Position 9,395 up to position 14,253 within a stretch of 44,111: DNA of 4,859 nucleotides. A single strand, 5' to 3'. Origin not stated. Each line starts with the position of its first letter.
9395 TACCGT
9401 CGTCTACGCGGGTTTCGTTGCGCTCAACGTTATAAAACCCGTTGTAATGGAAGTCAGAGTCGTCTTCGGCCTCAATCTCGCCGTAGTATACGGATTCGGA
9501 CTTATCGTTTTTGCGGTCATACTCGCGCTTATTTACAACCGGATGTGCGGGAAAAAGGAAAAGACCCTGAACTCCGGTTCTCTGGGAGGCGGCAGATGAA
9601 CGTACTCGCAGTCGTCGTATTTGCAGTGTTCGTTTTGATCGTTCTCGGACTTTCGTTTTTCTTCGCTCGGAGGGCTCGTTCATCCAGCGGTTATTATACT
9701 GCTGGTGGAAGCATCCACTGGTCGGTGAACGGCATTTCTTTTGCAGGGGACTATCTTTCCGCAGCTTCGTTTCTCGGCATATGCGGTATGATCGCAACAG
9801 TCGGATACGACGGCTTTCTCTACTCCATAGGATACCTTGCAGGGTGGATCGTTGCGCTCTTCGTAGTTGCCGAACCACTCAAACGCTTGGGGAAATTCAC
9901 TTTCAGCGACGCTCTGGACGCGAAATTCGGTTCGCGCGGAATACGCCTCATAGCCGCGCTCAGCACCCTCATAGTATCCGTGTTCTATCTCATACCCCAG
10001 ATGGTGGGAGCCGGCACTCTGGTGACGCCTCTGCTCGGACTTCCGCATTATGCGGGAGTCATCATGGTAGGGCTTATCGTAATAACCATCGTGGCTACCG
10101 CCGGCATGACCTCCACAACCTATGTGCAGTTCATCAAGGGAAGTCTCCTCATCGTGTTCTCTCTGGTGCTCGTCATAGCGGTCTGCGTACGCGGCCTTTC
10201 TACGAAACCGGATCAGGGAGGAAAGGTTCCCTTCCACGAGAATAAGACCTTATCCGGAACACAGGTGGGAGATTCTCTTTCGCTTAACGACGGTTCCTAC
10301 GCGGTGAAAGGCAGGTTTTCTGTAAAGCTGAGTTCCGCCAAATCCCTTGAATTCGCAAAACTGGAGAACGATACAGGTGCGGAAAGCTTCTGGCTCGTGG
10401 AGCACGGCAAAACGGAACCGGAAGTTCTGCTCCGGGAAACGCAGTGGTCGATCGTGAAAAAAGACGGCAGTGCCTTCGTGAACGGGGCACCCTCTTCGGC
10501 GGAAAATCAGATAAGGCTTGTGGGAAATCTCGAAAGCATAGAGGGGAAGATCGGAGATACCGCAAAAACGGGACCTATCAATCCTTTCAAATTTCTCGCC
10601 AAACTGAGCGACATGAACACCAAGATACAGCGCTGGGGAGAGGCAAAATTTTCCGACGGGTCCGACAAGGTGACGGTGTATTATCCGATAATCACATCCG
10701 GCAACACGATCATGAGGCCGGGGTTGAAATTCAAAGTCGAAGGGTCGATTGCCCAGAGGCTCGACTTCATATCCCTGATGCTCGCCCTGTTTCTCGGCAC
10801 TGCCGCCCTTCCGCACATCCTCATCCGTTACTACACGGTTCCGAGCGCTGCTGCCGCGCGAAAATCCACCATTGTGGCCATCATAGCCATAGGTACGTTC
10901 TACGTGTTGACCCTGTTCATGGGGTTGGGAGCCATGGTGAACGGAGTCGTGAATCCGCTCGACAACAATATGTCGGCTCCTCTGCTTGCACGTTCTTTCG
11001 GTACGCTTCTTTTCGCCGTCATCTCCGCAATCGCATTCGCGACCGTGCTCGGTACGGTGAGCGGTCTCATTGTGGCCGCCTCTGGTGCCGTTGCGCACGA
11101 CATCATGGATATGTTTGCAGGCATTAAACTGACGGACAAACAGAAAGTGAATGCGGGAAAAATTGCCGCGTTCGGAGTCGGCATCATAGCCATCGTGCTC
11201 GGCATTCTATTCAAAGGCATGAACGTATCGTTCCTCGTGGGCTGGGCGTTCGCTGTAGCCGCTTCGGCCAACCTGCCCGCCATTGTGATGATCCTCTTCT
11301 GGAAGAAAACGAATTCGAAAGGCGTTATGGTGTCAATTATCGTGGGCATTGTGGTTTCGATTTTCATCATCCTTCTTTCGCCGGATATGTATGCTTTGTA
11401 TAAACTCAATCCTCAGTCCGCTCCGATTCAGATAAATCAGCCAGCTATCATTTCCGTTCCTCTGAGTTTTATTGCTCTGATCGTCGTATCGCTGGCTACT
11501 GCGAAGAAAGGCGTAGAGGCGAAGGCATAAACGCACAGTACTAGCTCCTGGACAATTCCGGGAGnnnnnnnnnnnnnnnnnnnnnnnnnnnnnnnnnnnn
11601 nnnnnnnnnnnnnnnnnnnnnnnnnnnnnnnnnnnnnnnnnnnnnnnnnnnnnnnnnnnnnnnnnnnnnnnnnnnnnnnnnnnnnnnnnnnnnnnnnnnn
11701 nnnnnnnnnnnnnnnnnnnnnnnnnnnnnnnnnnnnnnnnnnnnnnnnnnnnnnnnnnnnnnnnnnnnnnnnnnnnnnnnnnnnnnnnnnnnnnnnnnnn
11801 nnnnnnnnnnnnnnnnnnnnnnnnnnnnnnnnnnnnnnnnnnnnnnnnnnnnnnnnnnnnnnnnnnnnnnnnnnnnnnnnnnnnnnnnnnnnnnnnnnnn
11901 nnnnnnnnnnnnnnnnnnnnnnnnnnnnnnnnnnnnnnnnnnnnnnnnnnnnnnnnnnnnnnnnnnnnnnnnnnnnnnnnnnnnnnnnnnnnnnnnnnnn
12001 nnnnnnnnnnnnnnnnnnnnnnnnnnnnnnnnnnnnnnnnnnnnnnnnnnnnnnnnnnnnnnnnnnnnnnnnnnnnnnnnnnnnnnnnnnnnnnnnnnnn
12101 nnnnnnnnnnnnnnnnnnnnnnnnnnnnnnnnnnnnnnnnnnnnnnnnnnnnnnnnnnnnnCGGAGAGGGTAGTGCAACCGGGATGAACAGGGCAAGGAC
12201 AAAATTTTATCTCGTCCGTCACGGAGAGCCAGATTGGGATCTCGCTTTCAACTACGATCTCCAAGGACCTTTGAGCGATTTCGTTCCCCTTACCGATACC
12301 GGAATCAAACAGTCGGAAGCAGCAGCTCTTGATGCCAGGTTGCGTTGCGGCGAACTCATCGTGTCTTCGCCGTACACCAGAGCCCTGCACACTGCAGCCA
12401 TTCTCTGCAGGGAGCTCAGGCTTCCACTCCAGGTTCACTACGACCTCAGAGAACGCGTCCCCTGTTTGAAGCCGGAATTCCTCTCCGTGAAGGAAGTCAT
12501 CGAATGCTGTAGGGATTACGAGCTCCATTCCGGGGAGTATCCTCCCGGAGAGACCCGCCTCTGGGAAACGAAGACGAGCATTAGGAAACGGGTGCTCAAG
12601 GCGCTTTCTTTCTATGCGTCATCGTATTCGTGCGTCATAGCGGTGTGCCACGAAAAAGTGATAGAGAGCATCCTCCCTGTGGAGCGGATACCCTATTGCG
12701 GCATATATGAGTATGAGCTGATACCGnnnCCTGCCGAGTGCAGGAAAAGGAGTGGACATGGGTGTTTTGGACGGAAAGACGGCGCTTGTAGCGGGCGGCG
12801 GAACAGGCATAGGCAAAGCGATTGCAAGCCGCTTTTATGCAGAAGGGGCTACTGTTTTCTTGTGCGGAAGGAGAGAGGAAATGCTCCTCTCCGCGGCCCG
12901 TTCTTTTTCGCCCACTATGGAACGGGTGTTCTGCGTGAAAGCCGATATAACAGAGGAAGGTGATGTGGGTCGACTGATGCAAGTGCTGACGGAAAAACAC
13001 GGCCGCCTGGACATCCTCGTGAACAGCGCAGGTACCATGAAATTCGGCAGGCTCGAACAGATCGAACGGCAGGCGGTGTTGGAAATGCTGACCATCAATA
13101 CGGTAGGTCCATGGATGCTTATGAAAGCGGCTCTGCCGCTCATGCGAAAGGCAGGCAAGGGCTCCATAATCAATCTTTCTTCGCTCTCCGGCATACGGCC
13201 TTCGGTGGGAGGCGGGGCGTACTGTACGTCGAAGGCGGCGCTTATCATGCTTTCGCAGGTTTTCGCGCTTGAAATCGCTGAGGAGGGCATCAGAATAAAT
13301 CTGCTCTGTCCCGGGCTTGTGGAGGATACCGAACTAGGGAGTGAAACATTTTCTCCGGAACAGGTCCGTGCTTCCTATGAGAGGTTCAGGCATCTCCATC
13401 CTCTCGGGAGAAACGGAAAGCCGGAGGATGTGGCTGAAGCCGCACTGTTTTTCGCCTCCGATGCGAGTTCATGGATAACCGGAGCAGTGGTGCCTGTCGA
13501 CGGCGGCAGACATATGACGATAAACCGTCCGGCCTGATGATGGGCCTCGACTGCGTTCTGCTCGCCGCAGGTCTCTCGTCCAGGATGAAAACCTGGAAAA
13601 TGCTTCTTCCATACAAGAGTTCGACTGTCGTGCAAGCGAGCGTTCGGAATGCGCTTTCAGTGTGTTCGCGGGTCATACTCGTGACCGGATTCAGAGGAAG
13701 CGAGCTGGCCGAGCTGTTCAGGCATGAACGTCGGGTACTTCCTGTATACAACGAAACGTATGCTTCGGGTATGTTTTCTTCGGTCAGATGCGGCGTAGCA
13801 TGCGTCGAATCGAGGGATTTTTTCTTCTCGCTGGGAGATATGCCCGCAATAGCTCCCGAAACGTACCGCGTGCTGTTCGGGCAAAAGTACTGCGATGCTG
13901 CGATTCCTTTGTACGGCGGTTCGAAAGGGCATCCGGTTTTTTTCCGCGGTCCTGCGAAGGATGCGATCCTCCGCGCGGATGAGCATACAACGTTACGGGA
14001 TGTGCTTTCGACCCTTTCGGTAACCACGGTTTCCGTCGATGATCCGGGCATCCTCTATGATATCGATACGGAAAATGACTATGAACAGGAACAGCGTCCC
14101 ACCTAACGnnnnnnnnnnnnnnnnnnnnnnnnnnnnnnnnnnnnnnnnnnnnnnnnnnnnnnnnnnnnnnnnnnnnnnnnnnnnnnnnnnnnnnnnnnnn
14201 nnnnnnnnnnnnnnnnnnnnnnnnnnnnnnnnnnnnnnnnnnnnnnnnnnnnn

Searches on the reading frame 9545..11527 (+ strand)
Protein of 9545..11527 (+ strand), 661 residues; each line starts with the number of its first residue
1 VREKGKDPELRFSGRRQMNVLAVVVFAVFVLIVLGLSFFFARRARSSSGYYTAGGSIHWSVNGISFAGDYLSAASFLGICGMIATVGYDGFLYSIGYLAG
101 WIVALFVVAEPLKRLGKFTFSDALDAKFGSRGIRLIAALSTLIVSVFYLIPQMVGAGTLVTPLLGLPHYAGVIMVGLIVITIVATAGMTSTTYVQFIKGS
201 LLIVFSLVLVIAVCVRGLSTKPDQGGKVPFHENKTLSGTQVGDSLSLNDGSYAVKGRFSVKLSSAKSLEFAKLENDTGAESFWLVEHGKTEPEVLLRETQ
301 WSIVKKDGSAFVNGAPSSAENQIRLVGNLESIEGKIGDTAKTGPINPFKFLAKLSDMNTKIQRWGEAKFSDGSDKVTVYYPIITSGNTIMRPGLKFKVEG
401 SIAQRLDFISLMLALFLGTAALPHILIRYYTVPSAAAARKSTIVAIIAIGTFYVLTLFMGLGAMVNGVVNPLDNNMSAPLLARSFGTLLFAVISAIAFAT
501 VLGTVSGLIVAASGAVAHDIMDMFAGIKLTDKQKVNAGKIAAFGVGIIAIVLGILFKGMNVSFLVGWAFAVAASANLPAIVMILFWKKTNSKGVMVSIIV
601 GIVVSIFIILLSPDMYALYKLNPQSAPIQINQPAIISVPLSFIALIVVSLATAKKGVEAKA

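Call 11: search_protein_families(library=pfam, proteins=[window:9545-11527:+])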
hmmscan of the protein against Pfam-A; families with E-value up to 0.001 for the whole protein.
window:9545-11527:+ (661 aa): 1 family
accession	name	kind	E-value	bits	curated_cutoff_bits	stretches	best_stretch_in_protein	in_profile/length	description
PF00474.23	SSF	-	1.8e-66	225.2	22.8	2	50-214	1-166/406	Sodium:solute symporter family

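Call 64: search_protein_families(library=ncbifam, proteins=[window:9545-11527:+], max_evalue=1e-10)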
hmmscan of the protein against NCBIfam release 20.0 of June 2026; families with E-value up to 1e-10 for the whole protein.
window:9545-11527:+ (661 aa): 8 families
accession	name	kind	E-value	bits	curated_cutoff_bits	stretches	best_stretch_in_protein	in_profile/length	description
NF058657.1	MncbAcdTpMctC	equivalog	5e-128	427.8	670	2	385-657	224-504/527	monocarboxylic acid transporter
NF006903.2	PRK09395.1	subfamily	9.7e-119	397.2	750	2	14-214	29-229/552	cation/acetate symporter ActP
NF009135.0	PRK12488.1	subfamily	4.2e-104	349.1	850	2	13-220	25-233/549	cation/acetate symporter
TIGR02711.1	symport_actP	equivalog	1.9e-94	317.4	1099.25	2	15-212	27-224/549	cation/acetate symporter ActP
TIGR03648.1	Na_symport_lg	subfamily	3.1e-76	257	320.75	2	26-456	7-289/547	VC_2705 family sodium/solute symporter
TIGR00813.1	sss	superfamily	1.4e-39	136.3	184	2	50-214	1-165/411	sodium/solute symporter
TIGR02121.1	Na_Pro_sym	equivalog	2.1e-22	79.5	515.5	1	409-623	235-453/488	sodium/proline symporter PutP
TIGR02119.1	panF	equivalog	1.6e-15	57.1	328.05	0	410-622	240-451/471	sodium/pantothenate symporter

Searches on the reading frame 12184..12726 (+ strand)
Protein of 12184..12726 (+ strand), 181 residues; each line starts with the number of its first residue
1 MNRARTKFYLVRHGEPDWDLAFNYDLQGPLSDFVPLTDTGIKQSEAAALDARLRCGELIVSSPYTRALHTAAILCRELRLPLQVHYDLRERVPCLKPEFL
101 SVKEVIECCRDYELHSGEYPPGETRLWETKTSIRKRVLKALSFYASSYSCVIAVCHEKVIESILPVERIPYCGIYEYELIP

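Call 12: search_protein_families(library=pfam, proteins=[window:12184-12726:+])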
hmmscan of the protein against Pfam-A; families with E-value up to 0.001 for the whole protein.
window:12184-12726:+ (181 aa): 1 family
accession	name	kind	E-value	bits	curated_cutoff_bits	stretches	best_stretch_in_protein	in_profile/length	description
PF00300.27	His_Phos_1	-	2.2e-18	67.1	21.7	1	8-164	1-155/194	Histidine phosphatase superfamily (branch 1)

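Call 64: search_protein_families(library=ncbifam, proteins=[window:12184-12726:+], max_evalue=1e-10)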
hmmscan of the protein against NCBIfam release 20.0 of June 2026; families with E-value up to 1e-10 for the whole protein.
window:12184-12726:+ (181 aa): 0 families

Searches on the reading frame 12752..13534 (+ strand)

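Call 12: search_protein_families(library=pfam, proteins=[window:12752-13534:+])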
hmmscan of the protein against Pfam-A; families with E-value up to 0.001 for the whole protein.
window:12752-13534:+ (261 aa): 4 families
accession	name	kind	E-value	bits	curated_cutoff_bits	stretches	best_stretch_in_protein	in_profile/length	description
PF13561.12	adh_short_C2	-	7.3e-59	199.6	27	1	18-254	6-236/236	Enoyl-(Acyl carrier protein) reductase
PF00106.31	adh_short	-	8.2e-51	172.7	26.6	1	9-201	1-192/195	short chain dehydrogenase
PF08659.16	KR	-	3.6e-10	40.5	22.6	1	10-162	2-154/180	KR domain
PF23441.1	SDR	-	9.1e-10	38.8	27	1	8-253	7-255/258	SDR-like rossmann domain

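Call 64: search_protein_families(library=ncbifam, proteins=[window:12752-13534:+], max_evalue=1e-10)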
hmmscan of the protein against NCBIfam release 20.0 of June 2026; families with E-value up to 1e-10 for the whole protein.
window:12752-13534:+ (261 aa): 217 families (the best 25 are shown)
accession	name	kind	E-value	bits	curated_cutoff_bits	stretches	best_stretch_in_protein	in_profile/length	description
NF005559.1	PRK07231.1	subfamily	5.3e-69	232.5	215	1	6-254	2-248/249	glucose 1-dehydrogenase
NF052558.1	MBtsdlDhBudC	equivalog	3.8e-62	210.1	270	1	7-260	2-248/250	meso-2,3-butanediol dehydrogenase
NF004198.0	PRK05653.1-3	equivalog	5.5e-59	199.6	296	1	4-255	3-248/248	3-oxoacyl-ACP reductase FabG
NF004791.0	PRK06138.1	equivalog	8.6e-59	198.9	312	1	6-254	3-250/252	SDR family oxidoreductase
NF005893.0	PRK07856.1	equivalog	2.6e-54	184.2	255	1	6-253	7-241/255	SDR family oxidoreductase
NF009466.0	PRK12826.1-2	subfamily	2e-52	178.2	222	1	9-255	4-246/248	3-oxoacyl-ACP reductase FabG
NF004818.0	PRK06172.1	equivalog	4.8e-52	176.8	336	1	5-253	4-250/253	SDR family oxidoreductase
NF009468.0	PRK12826.1-4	equivalog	1.3e-51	175.7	318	1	5-254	4-248/256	SDR family oxidoreductase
NF005446.0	PRK07035.1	equivalog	1.6e-51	175.1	373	1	6-253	9-253/255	SDR family oxidoreductase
NF004203.0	PRK05653.2-4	subfamily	1.8e-50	171.7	313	1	6-254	4-257/260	3-oxoacyl-ACP reductase FabG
NF005067.0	PRK06484.1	equivalog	2.9e-50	171.3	713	1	7-253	272-511/524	short chain dehydrogenase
NF005681.0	PRK07478.1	subfamily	3.7e-50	170.7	267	1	4-254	2-250/254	SDR family oxidoreductase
NF009093.0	PRK12429.1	subfamily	3.9e-50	170.6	258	1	6-255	3-258/259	3-hydroxybutyrate dehydrogenase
NF005309.0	PRK06841.1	subfamily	1e-49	169.4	286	1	6-253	13-252/255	GolD/DthD family dehydrogenase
TIGR01830.1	3oxo_ACP_reduc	equivalog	1.2e-49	169.1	297.75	1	11-252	1-237/239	3-oxoacyl-[acyl-carrier-protein] reductase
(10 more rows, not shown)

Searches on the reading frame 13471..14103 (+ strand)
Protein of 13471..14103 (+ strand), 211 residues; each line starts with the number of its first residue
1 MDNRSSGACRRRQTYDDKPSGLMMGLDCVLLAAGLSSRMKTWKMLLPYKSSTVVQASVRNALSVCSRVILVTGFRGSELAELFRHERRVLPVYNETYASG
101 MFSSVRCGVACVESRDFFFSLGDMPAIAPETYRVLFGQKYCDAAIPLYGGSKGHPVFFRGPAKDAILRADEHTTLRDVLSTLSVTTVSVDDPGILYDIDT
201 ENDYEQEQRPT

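Call 12: search_protein_families(library=pfam, proteins=[window:13471-14103:+])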
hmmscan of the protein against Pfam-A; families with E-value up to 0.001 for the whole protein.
window:13471-14103:+ (211 aa): 1 family
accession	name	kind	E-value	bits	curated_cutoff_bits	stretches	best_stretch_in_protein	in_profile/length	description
PF12804.13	NTP_transf_3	-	3.9e-29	102.3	27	1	28-182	1-157/160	MobA-like NTP transferase domain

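Call 64: search_protein_families(library=ncbifam, proteins=[window:13534-14103:+], max_evalue=1e-10)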
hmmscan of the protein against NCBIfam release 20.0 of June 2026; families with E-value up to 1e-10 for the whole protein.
window:13534-14103:+ (190 aa): 3 families
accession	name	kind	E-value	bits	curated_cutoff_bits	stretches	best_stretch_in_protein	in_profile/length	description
TIGR03310.1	matur_MocA_YgfJ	equivalog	3.8e-45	154.2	186.45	1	6-185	1-187/188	molybdenum cofactor cytidylyltransferase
NF045665.1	NTPtran_DVU1551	equivalog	1.3e-39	136.3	315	1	7-186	3-189/359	DVU_1551 family NTP transferase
TIGR03202.1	pucB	equivalog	4.1e-11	43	235.05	1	8-183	4-192/192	xanthine dehydrogenase accessory protein PucB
